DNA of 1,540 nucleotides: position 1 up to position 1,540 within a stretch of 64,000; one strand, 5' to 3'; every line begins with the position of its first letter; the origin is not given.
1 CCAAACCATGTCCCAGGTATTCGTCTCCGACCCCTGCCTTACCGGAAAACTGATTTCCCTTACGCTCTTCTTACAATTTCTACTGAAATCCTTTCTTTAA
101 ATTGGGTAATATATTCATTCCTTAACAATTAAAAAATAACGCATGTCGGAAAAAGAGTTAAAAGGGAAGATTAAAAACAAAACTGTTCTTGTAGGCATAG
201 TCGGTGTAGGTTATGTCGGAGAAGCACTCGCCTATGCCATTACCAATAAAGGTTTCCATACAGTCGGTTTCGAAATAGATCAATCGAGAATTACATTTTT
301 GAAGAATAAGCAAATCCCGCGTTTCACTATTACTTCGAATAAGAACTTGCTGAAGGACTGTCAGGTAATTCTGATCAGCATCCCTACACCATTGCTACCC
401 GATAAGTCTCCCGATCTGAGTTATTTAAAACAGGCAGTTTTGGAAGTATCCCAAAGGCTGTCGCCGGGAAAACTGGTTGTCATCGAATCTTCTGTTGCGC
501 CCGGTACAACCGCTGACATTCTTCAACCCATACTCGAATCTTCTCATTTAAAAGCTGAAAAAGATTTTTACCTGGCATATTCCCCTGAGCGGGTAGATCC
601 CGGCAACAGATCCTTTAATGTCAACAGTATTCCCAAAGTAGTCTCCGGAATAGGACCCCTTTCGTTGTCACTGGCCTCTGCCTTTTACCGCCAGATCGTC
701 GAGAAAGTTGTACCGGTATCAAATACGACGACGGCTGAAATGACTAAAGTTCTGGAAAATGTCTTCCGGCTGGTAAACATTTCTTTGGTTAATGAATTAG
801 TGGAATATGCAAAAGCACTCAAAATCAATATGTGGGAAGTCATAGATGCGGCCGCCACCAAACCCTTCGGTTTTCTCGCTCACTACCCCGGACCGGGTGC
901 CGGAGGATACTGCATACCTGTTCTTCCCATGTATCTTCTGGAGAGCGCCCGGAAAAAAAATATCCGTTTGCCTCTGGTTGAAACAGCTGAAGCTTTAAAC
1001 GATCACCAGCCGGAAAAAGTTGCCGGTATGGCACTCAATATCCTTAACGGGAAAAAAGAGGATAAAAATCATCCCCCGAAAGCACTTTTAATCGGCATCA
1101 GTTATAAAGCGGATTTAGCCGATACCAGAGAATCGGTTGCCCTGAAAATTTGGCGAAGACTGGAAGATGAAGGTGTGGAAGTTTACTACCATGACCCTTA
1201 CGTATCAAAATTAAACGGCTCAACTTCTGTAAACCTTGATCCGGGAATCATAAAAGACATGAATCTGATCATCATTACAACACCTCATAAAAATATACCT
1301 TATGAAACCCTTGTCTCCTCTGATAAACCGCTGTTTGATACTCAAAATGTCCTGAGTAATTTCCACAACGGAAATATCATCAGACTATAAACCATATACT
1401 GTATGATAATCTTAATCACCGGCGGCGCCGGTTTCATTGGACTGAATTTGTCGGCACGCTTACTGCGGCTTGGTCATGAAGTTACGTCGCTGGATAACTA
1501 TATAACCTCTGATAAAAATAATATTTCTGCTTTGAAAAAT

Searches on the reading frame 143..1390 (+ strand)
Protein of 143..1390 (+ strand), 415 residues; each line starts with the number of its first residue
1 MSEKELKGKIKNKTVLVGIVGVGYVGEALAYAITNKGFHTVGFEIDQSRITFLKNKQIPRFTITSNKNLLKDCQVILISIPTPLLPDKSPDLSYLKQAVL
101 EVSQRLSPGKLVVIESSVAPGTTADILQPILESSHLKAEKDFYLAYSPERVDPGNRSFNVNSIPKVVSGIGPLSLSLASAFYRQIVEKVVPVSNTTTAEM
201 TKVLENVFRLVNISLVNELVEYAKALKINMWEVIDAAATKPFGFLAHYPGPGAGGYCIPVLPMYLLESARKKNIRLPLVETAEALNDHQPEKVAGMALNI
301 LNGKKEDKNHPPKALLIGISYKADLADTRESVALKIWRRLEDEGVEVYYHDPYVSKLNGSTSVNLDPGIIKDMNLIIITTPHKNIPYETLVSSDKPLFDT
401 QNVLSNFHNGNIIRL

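Call 83: find_encoding_contigs(protein=window:143-1390:+, flank=10000, max_places=1)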
Protein window:143-1390:+ (415 aa): 7 contigs read that carry it; 1 place shown.
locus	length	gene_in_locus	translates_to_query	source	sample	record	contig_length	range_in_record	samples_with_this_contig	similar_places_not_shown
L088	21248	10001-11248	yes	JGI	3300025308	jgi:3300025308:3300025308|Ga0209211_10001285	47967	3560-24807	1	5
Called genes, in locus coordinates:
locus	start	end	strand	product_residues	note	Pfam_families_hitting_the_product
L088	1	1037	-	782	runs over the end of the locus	PF00317:Ribonuc_red_lgN, PF02867:Ribonuc_red_lgC, PF12637:TSCPD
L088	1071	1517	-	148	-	PF22811:Zn_ribbon_NrdR, PF03477:ATP-cone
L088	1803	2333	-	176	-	PF18915:DUF5667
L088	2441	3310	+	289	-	PF02899:Phage_int_SAM_1, PF13495:Phage_int_SAM_4, PF00589:Phage_integrase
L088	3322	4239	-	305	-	PF01565:FAD_binding_4, PF02873:MurB_C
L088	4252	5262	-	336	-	PF02674:Colicin_V, PF00188:CAP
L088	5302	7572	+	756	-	PF00912:Transgly, PF00905:Transpeptidase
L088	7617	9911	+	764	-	PF00912:Transgly, PF00905:Transpeptidase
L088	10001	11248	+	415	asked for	PF02826:2-Hacid_dh_C (faint), PF10727:Rossmann-like (weak), PF03446:NAD_binding_2 (weak), PF03721:UDPG_MGDP_dh_N (weak), PF03807:F420_oxidored (faint), PF03721:UDPG_MGDP_dh_N, PF00984:UDPG_MGDP_dh, PF03720:UDPG_MGDP_dh_C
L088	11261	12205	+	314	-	PF01073:3Beta_HSD, PF01370:Epimerase, PF02719:Polysacc_synt_2 (faint), PF04321:RmlD_sub_bind, PF07993:NAD_binding_4 (faint), PF16363:GDP_Man_Dehyd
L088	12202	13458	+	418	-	PF00535:Glycos_transf_2, PF13641:Glyco_tranf_2_3, PF13632:Glyco_trans_2_3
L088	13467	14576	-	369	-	PF00704:Glyco_hydro_18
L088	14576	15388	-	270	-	PF08889:WbqC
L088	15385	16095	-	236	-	PF02585:PIG-L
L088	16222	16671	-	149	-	-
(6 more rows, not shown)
